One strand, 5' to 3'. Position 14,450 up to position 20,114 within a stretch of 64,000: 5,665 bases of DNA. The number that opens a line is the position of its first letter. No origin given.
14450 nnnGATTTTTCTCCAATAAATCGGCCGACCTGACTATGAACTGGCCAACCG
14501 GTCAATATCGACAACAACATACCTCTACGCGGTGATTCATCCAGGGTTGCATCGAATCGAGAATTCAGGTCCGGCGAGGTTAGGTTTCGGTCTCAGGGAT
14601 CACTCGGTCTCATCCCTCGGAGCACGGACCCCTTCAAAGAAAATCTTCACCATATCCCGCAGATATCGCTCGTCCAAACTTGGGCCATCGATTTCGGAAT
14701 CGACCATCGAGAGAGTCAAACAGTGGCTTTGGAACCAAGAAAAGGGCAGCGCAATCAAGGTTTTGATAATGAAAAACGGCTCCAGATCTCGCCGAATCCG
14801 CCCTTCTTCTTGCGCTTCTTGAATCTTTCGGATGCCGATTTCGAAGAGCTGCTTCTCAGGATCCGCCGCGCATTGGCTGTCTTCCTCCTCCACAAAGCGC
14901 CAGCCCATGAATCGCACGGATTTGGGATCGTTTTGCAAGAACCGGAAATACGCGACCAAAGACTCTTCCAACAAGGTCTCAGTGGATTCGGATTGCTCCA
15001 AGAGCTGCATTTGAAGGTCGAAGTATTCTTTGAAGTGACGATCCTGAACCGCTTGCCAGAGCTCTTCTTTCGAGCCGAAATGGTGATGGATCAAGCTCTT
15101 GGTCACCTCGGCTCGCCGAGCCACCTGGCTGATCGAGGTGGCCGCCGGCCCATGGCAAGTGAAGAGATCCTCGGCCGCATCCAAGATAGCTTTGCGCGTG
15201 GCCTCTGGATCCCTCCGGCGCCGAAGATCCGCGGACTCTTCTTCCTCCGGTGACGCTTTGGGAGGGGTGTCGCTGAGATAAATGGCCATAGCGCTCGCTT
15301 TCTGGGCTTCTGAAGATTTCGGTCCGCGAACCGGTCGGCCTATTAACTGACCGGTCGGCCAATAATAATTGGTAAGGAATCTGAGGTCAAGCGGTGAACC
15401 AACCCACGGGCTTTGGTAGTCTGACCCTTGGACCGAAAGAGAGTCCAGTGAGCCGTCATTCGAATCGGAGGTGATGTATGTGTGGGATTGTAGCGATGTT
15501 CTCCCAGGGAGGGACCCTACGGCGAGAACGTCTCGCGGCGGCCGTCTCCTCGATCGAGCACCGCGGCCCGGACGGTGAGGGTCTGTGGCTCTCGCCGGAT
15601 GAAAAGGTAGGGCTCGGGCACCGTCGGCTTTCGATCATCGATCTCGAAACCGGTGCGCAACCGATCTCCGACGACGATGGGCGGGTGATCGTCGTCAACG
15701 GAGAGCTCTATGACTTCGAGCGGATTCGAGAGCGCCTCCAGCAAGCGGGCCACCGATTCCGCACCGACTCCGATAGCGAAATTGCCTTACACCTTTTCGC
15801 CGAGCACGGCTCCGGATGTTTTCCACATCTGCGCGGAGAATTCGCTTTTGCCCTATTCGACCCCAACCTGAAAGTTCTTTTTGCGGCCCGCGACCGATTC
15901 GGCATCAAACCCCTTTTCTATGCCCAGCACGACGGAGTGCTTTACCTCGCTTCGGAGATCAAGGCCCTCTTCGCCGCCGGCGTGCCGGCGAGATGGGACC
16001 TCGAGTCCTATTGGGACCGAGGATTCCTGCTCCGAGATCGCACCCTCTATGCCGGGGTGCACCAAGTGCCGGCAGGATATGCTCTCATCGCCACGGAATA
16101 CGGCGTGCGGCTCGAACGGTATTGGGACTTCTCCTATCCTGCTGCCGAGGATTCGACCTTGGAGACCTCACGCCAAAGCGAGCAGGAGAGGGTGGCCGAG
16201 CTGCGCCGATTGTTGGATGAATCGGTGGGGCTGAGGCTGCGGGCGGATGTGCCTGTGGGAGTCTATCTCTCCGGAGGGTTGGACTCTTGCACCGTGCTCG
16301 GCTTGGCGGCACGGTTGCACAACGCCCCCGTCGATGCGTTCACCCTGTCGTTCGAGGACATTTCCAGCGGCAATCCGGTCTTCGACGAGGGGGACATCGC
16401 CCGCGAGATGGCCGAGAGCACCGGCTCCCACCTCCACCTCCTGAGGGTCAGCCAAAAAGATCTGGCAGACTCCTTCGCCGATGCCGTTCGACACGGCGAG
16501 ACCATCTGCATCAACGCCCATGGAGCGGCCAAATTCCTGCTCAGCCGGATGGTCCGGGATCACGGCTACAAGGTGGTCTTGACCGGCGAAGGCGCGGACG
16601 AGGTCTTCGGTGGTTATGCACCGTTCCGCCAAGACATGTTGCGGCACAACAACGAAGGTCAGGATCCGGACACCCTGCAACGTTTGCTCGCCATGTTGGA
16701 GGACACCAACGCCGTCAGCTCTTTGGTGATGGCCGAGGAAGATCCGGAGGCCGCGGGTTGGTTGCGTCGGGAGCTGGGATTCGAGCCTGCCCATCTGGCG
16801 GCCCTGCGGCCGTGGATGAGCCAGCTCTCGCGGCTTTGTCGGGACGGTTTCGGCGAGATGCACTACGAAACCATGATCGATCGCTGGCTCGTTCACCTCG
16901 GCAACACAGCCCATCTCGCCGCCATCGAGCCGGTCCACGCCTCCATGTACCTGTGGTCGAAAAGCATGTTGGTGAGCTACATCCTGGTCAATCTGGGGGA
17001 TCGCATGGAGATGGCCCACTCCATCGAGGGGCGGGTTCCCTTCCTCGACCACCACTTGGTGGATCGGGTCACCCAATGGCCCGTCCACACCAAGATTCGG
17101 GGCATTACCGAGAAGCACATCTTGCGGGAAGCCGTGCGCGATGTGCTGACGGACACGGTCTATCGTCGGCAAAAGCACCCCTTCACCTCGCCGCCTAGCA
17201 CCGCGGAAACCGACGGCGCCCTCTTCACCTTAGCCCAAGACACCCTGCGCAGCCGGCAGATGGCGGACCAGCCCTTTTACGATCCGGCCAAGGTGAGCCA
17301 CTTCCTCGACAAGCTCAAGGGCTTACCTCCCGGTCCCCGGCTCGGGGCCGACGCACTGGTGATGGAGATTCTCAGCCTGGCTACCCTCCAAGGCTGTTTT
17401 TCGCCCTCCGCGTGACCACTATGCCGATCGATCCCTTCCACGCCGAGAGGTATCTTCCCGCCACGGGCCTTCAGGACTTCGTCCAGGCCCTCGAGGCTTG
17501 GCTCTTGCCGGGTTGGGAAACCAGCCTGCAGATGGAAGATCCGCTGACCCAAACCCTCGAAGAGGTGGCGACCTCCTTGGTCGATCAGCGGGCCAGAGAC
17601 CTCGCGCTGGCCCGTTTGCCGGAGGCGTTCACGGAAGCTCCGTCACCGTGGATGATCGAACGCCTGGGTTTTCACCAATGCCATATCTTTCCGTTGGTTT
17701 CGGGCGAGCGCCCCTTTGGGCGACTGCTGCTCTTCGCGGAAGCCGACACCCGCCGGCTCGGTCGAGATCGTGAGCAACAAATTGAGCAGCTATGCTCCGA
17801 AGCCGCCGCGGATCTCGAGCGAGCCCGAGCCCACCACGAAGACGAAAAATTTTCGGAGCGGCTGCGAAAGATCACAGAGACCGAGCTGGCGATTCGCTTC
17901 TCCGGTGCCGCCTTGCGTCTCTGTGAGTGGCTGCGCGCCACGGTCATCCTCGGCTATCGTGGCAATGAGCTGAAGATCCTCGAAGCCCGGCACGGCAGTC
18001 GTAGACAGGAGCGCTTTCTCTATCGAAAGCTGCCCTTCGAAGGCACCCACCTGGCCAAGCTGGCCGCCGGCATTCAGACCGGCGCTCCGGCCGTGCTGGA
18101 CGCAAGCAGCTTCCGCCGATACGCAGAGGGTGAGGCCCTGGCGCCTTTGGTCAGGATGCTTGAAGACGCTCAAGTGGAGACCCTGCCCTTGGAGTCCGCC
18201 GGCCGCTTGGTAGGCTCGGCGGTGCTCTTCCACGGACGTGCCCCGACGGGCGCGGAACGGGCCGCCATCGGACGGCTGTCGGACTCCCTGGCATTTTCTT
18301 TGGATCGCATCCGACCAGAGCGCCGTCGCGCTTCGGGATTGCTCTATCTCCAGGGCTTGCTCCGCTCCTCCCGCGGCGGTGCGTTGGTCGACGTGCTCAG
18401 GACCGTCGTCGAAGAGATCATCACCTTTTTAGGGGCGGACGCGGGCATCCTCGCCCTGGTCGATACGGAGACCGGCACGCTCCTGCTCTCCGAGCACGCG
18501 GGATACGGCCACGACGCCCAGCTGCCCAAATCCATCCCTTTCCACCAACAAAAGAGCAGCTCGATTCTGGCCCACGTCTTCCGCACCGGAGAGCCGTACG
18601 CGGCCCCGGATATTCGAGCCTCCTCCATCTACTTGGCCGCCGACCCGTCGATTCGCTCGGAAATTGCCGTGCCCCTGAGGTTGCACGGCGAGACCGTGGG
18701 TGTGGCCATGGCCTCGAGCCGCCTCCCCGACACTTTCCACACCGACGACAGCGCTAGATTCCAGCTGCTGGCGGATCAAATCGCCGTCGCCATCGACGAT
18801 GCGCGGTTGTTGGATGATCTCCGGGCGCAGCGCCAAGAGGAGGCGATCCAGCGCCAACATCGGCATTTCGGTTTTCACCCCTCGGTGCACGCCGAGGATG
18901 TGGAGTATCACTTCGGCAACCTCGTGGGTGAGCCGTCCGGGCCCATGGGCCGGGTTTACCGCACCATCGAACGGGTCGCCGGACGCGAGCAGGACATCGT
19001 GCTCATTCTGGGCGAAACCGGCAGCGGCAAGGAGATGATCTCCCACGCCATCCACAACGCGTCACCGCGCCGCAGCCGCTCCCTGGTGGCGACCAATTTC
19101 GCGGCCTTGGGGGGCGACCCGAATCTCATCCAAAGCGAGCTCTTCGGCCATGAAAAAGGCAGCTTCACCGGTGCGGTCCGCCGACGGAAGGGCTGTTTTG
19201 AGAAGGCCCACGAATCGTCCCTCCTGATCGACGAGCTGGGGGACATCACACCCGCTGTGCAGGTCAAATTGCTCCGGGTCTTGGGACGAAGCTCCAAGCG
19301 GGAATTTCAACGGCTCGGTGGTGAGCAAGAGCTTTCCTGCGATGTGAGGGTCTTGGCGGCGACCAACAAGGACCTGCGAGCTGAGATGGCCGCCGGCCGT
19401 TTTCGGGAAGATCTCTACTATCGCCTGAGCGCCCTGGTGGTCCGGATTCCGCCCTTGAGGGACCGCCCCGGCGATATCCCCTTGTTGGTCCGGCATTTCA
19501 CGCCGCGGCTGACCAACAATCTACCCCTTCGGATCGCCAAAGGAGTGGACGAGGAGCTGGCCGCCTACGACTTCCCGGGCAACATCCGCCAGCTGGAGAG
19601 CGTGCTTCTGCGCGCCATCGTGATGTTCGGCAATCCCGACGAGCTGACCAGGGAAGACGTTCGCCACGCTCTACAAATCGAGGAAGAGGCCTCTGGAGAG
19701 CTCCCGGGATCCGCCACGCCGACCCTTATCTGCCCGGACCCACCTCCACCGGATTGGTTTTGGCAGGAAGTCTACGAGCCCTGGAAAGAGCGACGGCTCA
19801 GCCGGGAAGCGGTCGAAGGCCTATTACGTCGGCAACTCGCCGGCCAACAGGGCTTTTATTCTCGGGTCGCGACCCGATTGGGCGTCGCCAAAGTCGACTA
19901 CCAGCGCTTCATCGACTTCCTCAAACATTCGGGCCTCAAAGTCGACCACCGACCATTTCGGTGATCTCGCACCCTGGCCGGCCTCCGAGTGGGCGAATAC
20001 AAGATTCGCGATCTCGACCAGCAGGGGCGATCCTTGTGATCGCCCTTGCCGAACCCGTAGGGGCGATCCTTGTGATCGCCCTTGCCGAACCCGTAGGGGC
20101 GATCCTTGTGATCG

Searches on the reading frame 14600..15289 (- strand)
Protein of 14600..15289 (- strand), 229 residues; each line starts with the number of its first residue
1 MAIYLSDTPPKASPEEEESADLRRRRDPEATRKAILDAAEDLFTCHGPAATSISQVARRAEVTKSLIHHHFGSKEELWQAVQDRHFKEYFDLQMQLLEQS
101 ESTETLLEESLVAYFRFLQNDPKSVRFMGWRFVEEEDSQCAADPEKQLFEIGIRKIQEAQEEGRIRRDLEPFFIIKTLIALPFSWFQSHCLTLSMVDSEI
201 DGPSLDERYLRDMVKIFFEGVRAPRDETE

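Call 41: search_protein_families(library=pfam, proteins=[window:14600-15289:-])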
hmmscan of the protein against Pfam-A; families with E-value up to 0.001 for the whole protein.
window:14600-15289:- (229 aa): 3 families
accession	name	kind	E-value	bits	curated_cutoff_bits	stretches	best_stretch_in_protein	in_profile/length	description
PF00440.29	TetR_N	-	8e-17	61.2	24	1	35-81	1-47/47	Bacterial regulatory proteins, tetR family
PF17926.6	TetR_C_21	-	2.7e-09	37.6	26.2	1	112-190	7-86/111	Tetracyclin repressor-like, C-terminal domain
PF05023.20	Phytochelatin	-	0.00035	20.3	24.9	1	73-153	18-97/210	Phytochelatin synthase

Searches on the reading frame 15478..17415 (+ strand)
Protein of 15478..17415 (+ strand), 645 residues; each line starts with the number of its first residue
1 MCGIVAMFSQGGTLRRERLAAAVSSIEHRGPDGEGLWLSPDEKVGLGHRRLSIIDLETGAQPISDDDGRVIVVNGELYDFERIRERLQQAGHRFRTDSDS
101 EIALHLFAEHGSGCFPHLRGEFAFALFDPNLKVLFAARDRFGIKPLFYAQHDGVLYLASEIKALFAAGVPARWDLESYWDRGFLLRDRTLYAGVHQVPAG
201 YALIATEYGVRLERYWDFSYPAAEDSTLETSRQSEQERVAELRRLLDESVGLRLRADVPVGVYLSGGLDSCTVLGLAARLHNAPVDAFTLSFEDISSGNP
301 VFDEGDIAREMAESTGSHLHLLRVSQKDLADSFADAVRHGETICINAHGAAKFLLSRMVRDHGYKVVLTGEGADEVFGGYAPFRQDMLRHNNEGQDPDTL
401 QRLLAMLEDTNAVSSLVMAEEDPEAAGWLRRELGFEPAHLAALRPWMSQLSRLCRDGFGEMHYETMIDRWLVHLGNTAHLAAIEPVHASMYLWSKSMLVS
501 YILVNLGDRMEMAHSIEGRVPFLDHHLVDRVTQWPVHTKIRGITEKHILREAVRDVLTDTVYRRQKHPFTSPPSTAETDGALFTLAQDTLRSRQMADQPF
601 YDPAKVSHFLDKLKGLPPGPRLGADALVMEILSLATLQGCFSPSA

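Call 41: search_protein_families(library=pfam, proteins=[window:15478-17415:+])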
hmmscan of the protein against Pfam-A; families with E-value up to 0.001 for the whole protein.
window:15478-17415:+ (645 aa): 3 families
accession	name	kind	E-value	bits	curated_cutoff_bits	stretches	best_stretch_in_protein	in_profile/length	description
PF00733.27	Asn_synthase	-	7.4e-85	286.1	21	1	241-615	1-333/354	Asparagine synthase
PF13537.11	GATase_7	-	4.8e-42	143.3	25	1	48-165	1-122/123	Glutamine amidotransferase domain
PF13522.11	GATase_6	-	3.2e-36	124.6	27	1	31-160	1-130/130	Glutamine amidotransferase domain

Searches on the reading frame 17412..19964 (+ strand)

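Call 41: search_protein_families(library=pfam, proteins=[window:17412-19964:+])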
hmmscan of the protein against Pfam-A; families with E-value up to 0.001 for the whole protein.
window:17412-19964:+ (850 aa): 6 families
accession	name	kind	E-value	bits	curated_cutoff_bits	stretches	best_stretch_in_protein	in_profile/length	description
PF00158.32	Sigma54_activat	-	8.5e-54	182.2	20.2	1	511-676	7-166/168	Sigma-54 interaction domain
PF13185.12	GAF_2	-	1.5e-20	74.2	28.6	1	327-462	6-136/136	GAF domain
PF01590.32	GAF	-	1.3e-18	68.2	22.4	1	325-461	2-133/133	GAF domain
PF14532.12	Sigma54_activ_2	-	8.3e-17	62.2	25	1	512-682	7-138/138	Sigma-54 interaction domain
PF25601.1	AAA_lid_14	-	6.5e-14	52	27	1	683-760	1-80/87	AAA+ ATPase lid domain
PF13492.12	GAF_3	-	2.3e-12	47.9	27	1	327-462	4-128/129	GAF domain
